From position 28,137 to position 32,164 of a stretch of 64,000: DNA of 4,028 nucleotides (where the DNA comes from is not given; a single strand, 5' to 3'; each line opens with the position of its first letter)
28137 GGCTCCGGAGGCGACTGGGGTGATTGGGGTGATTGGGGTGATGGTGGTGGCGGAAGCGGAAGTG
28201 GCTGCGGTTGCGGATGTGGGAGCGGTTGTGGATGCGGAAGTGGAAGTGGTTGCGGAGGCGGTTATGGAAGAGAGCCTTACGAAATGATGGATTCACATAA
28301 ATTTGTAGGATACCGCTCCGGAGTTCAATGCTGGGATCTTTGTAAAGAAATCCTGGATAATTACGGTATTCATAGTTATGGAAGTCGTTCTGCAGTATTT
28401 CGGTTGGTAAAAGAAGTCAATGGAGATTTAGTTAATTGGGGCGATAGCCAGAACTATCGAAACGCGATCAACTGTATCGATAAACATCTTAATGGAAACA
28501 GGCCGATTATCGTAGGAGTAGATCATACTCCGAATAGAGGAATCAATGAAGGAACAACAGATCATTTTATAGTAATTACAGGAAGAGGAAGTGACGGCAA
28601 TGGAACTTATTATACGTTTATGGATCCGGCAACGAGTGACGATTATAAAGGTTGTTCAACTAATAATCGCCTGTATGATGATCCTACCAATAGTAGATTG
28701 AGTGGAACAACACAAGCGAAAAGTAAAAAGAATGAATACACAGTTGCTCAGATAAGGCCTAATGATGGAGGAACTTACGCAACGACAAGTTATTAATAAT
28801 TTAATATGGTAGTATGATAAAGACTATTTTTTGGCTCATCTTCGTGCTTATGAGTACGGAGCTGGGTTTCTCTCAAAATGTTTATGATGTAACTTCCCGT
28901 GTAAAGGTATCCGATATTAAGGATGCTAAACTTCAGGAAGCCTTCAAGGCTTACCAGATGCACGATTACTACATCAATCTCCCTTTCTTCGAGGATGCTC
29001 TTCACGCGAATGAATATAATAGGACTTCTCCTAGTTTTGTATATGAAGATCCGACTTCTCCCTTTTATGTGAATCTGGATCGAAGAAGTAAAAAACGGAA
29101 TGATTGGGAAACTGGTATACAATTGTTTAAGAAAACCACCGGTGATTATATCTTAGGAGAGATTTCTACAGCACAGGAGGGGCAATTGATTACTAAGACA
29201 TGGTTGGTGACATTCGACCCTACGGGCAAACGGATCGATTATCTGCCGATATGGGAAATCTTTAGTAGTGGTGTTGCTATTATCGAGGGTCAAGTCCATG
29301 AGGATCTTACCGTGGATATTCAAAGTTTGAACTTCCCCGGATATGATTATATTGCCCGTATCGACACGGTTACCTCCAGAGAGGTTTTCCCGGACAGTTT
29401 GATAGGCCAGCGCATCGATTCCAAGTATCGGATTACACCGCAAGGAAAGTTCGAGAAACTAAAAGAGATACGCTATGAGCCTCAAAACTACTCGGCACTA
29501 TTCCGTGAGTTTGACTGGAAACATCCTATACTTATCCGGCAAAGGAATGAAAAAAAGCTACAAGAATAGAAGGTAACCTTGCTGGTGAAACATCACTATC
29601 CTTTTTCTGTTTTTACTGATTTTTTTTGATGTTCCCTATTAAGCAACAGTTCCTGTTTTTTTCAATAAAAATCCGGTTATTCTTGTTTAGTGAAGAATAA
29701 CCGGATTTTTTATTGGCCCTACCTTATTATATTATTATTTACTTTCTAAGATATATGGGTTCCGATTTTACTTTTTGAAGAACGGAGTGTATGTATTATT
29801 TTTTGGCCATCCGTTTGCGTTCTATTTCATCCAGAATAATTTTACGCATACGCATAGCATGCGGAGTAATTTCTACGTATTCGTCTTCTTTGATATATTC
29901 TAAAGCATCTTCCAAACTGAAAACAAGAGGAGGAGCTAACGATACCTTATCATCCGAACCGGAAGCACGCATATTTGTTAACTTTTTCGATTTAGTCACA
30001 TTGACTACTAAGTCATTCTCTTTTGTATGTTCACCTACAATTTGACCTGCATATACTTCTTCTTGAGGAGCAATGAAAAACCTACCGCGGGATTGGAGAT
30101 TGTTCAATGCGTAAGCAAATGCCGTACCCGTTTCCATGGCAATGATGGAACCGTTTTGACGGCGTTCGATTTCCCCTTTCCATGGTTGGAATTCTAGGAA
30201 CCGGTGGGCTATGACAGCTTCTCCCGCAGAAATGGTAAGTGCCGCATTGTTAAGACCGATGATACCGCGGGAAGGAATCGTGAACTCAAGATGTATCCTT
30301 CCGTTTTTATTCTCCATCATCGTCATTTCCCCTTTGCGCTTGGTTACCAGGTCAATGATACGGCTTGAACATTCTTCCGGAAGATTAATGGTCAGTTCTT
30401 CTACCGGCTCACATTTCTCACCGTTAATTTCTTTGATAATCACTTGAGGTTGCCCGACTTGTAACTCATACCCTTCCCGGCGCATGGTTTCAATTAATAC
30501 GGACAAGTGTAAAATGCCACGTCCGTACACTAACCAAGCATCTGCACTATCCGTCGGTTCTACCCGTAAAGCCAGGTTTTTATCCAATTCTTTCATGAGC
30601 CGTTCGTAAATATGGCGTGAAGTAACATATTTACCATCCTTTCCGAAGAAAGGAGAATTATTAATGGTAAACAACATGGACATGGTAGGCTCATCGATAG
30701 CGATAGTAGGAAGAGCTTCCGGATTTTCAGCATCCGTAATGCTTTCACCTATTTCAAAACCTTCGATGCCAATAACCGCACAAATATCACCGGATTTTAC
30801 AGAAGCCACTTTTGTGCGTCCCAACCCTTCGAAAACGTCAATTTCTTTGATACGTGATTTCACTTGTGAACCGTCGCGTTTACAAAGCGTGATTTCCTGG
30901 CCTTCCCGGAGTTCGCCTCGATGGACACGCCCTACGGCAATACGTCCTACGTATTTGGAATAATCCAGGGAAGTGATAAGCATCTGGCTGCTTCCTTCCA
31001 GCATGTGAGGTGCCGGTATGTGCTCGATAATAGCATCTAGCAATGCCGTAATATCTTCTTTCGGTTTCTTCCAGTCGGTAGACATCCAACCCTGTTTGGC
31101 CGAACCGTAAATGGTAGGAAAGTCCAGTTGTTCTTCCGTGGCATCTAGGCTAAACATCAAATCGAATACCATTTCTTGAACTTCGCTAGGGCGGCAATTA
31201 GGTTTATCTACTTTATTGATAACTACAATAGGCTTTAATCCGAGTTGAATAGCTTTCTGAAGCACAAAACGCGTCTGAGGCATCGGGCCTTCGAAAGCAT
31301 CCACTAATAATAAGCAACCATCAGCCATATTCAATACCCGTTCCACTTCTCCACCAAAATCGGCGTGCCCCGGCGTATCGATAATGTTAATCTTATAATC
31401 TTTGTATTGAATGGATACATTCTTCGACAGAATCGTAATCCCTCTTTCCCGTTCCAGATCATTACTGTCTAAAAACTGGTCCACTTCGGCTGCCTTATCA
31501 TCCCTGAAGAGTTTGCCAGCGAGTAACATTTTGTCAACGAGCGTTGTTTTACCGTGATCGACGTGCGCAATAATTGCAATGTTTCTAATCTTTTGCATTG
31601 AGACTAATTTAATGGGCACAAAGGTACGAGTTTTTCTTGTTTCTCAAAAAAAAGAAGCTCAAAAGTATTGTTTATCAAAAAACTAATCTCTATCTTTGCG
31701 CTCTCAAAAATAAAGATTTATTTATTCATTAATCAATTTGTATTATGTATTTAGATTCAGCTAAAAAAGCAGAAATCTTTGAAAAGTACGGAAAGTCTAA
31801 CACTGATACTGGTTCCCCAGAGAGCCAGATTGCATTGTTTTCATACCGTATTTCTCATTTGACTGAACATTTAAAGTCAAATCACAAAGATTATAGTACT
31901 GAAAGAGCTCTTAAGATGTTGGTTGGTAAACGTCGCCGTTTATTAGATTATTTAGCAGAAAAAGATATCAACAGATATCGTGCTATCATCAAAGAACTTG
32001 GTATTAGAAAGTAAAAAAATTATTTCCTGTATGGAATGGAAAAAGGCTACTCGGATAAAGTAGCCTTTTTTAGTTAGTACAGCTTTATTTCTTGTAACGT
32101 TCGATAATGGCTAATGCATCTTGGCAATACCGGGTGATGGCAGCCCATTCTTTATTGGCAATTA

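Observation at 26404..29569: Three-gene accessory island: GT32-like glycosyltransferase, CG-repeat peptidase and secreted protein, inserted between a PUL and typA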

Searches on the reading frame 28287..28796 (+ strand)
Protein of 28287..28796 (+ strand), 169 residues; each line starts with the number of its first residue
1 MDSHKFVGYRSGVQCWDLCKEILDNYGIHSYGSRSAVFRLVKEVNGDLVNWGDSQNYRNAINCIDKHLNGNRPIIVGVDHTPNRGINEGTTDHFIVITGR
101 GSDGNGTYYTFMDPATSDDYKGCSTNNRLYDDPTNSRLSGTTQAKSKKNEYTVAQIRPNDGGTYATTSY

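Call 44: search_solved_structures(query=A3, max_evalue=10, show_alignments=3)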
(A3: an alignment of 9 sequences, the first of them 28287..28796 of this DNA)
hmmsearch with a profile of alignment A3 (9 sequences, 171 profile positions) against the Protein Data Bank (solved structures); distinct sequences matched with E-value up to 10: 5.
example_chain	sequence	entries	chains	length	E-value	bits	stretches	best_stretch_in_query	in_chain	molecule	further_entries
9jdd_A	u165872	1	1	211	9.6e-24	87.6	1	15-170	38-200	Peptidase C39-like domain-containing protein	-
9jg8_C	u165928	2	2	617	7.2e-23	84.7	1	16-170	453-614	Peptidase C39-like domain-containing protein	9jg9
3ghb_H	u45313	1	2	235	3.2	11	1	96-128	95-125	Fab 447-52D, heavy chain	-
1q1j_H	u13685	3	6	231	3.4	10.9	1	96-128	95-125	Fab 447-52D, heavy chain | Fab 447-52D heavy chain | Fab mAb 447-52D Heavy Chain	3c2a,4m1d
4uos_A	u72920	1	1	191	7.2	9.9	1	16-81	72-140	DESIGNED HELICAL BUNDLE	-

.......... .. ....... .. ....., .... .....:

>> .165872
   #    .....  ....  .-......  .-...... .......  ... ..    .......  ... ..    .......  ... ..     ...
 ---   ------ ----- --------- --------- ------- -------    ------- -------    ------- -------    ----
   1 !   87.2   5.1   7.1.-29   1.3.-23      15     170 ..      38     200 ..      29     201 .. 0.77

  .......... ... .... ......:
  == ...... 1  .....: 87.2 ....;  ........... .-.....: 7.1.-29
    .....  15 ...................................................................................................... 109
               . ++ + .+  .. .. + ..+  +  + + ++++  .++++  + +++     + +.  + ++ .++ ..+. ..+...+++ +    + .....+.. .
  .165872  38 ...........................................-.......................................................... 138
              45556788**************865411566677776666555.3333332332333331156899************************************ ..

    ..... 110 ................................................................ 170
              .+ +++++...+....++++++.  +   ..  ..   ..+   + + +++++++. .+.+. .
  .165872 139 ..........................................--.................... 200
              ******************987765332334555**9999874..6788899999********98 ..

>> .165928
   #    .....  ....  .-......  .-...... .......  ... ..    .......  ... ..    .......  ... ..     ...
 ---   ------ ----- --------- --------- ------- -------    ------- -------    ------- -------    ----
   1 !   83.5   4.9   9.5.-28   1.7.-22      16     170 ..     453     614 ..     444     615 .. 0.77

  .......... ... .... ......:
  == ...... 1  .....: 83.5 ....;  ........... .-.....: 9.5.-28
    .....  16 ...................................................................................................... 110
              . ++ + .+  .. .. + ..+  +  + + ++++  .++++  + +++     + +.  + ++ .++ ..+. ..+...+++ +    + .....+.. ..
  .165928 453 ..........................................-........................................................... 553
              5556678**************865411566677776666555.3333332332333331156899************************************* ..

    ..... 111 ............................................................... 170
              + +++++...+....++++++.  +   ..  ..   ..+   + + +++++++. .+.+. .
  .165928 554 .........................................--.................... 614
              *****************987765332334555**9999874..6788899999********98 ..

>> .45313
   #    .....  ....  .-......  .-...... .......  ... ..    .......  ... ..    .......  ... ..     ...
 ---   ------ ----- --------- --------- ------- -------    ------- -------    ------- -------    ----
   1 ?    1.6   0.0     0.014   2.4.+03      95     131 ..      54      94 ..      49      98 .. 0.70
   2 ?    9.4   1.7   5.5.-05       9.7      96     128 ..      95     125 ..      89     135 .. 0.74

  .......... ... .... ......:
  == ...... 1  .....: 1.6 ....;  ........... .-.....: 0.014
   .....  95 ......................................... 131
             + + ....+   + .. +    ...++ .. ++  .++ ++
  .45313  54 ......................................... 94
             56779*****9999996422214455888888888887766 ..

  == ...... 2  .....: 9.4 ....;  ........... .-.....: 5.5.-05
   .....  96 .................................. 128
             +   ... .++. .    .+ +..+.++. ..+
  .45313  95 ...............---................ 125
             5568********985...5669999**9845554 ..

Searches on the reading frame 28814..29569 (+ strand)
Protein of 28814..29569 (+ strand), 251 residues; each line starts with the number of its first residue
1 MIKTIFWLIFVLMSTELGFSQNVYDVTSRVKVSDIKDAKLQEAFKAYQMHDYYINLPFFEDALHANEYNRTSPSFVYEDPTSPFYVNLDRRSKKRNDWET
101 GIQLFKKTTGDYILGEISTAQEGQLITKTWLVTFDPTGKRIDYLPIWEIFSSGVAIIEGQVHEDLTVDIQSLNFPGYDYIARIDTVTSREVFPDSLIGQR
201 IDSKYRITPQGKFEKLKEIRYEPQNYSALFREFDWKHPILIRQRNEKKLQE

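Call 3: search_protein_families(library=pfam, proteins=[window:28814-29569:+], max_evalue=0.1)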
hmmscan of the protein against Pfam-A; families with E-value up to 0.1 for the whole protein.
window:28814-29569:+ (251 aa): 0 families

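Call 4: search_protein_families(library=ncbifam, proteins=[window:28814-29569:+], max_evalue=0.1)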
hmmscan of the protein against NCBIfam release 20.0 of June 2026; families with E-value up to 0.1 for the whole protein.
window:28814-29569:+ (251 aa): 0 families

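Call 76: search_protein_families(library=padloc, proteins=[window:28814-29569:+], max_evalue=0.01)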
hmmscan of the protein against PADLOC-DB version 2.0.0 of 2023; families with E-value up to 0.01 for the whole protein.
window:28814-29569:+ (251 aa): 0 families

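Call 77: search_protein_families(library=phrogs, proteins=[window:28814-29569:+], max_evalue=0.001)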
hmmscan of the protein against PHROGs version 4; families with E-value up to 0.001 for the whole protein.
window:28814-29569:+ (251 aa): 0 families

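Call 80: find_homologous_proteins(query=window:28814-29569:+)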
Query window:28814-29569:+ (251 aa): 9 proteins with E <= 0.001 among 159 candidates.
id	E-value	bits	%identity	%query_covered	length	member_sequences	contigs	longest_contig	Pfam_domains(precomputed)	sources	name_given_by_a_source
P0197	2.3e-152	523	91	100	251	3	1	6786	-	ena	-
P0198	4.1e-135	467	84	100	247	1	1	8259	-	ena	-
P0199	1.9e-122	425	73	100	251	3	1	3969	-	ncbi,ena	-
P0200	2.9e-122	425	75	100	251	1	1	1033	-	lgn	-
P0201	4.0e-110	385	72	95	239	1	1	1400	-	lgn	-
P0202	3.1e-68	248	50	94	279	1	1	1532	-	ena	-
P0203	1.3e-57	213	58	67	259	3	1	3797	-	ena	-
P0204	3.5e-55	205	46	100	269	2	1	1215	-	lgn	-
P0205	4.7e-55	205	45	99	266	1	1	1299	-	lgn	-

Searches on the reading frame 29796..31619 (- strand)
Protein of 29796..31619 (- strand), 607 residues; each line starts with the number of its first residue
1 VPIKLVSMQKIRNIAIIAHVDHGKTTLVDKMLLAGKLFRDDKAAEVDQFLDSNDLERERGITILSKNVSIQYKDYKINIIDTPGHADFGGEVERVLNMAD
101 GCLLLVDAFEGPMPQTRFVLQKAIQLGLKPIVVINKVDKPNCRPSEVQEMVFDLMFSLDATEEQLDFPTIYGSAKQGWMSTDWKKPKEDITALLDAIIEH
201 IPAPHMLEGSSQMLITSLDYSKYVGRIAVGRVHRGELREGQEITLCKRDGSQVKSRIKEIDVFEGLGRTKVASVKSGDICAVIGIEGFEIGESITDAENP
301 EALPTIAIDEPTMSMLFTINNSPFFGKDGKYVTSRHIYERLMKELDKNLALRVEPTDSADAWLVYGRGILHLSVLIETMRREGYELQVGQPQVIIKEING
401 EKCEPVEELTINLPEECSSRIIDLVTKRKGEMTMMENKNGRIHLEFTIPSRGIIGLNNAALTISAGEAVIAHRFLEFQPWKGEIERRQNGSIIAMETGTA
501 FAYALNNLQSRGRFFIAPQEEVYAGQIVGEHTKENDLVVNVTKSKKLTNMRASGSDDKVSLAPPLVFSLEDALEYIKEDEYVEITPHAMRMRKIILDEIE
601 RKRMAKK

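Call 68: find_encoding_contigs(protein=window:29796-31619:-, flank=7000, max_places=8)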
Protein window:29796-31619:- (607 aa): no gene with exactly this product is on record in the collection.

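Call 70: find_encoding_contigs(protein=window:29796-31598:-, flank=7000, max_places=8)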
Protein window:29796-31598:- (600 aa): no gene with exactly this product is on record in the collection.

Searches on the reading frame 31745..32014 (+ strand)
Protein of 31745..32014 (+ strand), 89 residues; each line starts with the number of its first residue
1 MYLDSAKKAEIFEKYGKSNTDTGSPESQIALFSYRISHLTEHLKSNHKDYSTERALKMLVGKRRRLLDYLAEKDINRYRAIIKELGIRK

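Call 71: find_encoding_contigs(protein=window:31745-32014:+, flank=8000, max_places=8)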
Protein window:31745-32014:+ (89 aa): 4 contigs read that carry it; 4 places shown.
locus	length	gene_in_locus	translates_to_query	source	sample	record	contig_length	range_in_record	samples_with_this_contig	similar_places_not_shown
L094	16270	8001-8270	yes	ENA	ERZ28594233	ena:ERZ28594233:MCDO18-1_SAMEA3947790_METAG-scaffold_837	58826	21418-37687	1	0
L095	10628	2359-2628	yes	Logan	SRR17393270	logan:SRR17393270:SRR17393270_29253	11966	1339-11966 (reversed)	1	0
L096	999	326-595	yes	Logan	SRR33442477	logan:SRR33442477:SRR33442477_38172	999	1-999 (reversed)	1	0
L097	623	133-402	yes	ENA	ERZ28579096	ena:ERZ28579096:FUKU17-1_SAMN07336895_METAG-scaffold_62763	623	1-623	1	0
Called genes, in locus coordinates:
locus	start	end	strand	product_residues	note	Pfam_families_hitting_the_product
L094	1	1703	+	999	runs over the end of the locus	PF07992:Pyr_redox_2 (faint), PF00070:Pyr_redox (faint), PF00890:FAD_binding_2 (faint), PF12831:FAD_oxidored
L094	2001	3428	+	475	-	PF20508:DUF6734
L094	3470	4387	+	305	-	-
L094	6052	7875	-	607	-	PF00009:GTP_EFTU, PF03144:GTP_EFTU_D2, PF22042:EF-G_D2 (weak), PF00679:EFG_C, PF21018:BipA_C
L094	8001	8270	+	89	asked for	PF00312:Ribosomal_S15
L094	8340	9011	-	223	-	PF01081:Aldolase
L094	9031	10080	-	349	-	PF00294:PfkB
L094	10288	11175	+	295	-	PF00165:HTH_AraC, PF12833:HTH_18, PF00165:HTH_AraC (weak)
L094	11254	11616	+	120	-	PF03965:Penicillinase_R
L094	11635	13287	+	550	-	PF05569:Peptidase_M56, PF03544:TonB_C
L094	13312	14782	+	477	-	PF12569:NatA_aux_su (faint), PF13371:TPR_9 (faint), PF13432:TPR_16 (faint), PF13424:TPR_12 (faint), PF13431:TPR_17 (faint), PF00515:TPR_1 (faint), PF14559:TPR_19 (weak), PF13414:TPR_11 (weak), +5 more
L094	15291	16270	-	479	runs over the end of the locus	PF01145:Band_7, PF15975:Flot (weak)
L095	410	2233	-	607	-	PF00009:GTP_EFTU, PF03144:GTP_EFTU_D2, PF22042:EF-G_D2 (weak), PF00679:EFG_C, PF21018:BipA_C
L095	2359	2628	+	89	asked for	PF00312:Ribosomal_S15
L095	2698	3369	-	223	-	PF01081:Aldolase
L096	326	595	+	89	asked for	PF00312:Ribosomal_S15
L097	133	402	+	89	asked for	PF00312:Ribosomal_S15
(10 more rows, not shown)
